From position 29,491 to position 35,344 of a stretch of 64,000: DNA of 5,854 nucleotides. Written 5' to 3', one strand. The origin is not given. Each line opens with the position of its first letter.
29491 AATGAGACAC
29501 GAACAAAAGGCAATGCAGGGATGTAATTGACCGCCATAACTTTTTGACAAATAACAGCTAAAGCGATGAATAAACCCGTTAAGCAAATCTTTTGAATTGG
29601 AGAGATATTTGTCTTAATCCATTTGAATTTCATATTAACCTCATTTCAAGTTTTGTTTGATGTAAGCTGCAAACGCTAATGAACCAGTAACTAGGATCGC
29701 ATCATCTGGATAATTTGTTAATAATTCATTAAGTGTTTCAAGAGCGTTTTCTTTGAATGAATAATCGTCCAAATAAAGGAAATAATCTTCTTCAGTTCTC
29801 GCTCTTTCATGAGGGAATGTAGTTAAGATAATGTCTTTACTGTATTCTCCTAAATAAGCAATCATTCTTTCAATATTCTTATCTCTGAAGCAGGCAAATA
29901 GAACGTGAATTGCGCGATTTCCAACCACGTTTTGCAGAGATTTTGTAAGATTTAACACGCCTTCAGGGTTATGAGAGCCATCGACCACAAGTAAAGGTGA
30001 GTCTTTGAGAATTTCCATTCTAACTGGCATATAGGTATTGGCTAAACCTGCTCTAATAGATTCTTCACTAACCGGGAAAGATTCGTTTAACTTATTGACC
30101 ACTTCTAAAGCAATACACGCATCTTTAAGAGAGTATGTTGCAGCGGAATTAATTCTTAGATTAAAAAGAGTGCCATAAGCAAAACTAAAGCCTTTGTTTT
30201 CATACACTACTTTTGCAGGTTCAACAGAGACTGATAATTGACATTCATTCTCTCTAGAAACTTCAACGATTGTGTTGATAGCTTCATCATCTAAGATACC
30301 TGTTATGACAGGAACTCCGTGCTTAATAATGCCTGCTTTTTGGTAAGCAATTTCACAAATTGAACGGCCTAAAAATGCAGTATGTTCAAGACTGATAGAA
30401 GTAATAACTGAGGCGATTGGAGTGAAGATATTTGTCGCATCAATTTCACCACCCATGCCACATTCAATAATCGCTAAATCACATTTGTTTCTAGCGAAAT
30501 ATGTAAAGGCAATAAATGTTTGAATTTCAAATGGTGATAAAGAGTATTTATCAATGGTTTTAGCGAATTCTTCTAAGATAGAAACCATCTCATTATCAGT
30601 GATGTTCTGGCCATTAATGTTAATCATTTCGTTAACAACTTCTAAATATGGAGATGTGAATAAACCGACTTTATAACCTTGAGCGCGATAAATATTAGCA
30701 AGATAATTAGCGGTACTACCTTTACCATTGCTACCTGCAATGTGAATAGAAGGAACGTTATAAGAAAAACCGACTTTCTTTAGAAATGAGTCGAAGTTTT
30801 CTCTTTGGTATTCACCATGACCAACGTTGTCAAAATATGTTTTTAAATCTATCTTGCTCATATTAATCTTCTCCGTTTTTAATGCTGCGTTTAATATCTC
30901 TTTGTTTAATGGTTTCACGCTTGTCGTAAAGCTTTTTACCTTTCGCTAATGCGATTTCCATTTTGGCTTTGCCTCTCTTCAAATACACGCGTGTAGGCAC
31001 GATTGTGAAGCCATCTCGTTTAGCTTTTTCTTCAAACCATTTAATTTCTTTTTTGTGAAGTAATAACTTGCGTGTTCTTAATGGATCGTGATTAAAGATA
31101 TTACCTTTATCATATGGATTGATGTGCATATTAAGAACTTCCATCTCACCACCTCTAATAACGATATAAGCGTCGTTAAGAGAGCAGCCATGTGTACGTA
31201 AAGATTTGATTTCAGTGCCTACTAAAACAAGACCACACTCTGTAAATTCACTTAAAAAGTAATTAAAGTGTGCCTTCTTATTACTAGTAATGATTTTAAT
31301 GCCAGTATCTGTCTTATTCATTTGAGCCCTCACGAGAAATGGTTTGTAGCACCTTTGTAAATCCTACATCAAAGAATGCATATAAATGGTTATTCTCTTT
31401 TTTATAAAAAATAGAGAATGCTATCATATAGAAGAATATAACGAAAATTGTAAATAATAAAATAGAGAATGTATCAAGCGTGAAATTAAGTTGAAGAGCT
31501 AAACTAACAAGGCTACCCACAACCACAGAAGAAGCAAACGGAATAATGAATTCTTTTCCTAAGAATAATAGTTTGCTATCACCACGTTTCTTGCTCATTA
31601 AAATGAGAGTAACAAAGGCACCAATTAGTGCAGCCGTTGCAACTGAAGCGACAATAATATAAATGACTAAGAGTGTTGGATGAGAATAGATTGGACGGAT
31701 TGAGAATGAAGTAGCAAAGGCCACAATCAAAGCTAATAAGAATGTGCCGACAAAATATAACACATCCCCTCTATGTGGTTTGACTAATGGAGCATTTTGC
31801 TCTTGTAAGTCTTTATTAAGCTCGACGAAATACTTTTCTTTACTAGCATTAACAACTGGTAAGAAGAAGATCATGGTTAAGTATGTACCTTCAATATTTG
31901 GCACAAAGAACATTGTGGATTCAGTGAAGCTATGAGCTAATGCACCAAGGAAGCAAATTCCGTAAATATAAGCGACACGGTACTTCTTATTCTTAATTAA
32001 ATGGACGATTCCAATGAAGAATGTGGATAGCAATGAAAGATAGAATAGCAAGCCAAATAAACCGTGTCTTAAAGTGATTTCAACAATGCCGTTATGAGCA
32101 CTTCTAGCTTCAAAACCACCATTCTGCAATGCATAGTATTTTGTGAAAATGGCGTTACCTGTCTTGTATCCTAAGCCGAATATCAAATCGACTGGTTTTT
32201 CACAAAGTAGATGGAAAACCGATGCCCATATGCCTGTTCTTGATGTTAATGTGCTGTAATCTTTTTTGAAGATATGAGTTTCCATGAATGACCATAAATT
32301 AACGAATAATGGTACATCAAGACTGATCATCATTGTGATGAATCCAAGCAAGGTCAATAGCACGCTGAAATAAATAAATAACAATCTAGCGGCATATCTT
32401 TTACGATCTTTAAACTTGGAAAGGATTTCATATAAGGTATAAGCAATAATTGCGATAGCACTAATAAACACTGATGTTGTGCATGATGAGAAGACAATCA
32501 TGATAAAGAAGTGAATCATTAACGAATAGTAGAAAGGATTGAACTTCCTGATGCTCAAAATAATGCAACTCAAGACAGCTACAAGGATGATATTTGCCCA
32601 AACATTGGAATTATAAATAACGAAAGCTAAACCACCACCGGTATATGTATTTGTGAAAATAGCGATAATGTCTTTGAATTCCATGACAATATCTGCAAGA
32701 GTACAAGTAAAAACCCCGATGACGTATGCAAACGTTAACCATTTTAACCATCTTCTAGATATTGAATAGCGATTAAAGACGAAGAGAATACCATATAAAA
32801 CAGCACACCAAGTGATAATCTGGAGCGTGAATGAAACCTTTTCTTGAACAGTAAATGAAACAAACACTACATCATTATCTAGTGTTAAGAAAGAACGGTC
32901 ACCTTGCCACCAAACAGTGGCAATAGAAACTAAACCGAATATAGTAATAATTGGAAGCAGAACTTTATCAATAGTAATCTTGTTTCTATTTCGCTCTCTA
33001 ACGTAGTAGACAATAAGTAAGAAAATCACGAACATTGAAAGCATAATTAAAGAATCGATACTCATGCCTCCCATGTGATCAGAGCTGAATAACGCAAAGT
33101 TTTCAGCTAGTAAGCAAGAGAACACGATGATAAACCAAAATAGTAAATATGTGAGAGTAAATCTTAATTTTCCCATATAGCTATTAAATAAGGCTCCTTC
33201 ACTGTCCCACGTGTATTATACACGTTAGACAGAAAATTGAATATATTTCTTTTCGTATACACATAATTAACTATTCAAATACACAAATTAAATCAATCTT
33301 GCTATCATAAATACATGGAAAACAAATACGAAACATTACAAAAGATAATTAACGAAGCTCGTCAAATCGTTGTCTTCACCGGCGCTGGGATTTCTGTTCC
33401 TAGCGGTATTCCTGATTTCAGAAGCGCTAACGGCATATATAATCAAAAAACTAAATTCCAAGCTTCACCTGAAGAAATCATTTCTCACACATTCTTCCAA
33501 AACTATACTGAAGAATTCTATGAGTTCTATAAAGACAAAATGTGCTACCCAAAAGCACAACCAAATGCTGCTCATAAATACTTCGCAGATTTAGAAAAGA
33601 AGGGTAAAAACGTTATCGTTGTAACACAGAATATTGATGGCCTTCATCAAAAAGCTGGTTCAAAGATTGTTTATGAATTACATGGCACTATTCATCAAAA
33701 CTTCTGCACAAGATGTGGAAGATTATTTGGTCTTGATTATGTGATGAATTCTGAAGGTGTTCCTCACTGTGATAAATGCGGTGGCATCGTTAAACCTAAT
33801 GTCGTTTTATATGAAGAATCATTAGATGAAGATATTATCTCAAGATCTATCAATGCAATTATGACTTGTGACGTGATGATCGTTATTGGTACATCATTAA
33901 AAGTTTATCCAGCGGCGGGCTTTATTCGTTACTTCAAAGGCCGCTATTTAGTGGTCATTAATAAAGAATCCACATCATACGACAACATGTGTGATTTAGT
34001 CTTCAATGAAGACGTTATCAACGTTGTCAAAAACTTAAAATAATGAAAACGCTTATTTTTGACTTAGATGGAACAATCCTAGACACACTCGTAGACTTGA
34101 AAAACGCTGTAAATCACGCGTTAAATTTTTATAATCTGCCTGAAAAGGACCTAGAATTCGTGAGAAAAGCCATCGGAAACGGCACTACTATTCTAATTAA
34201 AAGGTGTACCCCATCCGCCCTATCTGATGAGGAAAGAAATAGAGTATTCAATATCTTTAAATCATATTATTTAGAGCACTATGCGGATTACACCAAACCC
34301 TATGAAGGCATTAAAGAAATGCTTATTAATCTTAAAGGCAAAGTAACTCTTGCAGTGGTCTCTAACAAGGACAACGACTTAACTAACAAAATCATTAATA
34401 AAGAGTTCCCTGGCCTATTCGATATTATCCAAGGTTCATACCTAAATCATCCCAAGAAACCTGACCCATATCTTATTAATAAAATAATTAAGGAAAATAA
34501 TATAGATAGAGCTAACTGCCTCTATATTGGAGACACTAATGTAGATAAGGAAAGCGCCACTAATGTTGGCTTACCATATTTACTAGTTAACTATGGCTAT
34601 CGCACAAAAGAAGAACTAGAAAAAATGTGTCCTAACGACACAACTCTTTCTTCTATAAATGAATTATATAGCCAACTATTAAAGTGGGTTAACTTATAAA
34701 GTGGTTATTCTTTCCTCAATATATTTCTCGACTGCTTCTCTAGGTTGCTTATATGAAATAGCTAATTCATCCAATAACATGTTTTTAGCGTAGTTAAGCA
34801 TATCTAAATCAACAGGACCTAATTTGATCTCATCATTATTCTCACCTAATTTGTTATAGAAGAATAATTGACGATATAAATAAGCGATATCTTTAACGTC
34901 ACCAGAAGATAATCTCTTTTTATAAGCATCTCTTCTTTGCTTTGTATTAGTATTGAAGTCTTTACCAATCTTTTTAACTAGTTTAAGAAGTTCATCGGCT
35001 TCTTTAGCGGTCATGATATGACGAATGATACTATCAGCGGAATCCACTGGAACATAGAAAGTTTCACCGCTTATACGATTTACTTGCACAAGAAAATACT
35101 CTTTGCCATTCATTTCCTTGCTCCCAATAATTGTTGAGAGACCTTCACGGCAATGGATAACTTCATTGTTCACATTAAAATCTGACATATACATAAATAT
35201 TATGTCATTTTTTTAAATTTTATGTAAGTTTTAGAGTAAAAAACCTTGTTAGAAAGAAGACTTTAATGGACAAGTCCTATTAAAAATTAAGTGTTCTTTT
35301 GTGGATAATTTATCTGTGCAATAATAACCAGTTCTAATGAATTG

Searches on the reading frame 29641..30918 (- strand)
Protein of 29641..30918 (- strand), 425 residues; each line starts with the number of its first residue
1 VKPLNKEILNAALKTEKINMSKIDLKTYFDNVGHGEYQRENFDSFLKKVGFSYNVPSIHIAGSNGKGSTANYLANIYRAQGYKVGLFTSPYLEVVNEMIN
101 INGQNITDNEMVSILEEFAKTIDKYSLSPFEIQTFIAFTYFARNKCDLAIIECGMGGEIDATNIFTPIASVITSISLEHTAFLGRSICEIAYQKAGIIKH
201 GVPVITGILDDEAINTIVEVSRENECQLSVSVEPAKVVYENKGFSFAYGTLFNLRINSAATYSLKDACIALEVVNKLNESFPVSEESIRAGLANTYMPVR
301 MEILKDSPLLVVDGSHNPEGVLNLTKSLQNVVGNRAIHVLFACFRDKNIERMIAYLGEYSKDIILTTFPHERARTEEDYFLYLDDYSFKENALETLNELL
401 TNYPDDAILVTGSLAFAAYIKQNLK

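Call 71: search_protein_families(library=pfam, proteins=[window:29641-30918:-], max_evalue=0.00001)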
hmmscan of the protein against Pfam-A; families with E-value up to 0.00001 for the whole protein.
window:29641-30918:- (425 aa): 2 families
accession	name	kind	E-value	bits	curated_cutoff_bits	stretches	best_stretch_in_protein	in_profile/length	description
PF02875.26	Mur_ligase_C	-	1.6e-10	42.3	28.4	1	300-413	2-126/127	Mur ligase, glutamate ligase domain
PF08245.18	Mur_ligase_M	-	7.1e-10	39.6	24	1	60-232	1-147/200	Mur ligase middle domain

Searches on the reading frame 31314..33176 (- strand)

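Call 71: search_protein_families(library=pfam, proteins=[window:31314-33176:-], max_evalue=0.00001)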
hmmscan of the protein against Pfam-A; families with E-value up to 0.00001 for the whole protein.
window:31314-33176:- (620 aa): 1 family
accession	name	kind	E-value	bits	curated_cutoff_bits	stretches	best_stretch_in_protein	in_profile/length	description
PF04932.20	Wzy_C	-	4.9e-09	36.6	31.7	1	224-380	6-149/149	O-Antigen ligase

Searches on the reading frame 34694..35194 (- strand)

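Call 28: search_protein_families(library=pfam, proteins=[window:34694-35194:-], max_evalue=0.001)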
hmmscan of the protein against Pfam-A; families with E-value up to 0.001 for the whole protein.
window:34694-35194:- (166 aa): 2 families
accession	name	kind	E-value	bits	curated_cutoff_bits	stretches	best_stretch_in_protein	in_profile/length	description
PF21095.3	CarD_C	-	7e-10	39.2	23.1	1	70-160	3-87/87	CarD, C-terminal domain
PF02559.22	CarD_TRCF_RID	-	0.0001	22.8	23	1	6-60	1-56/57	CarD-like/TRCF RID domain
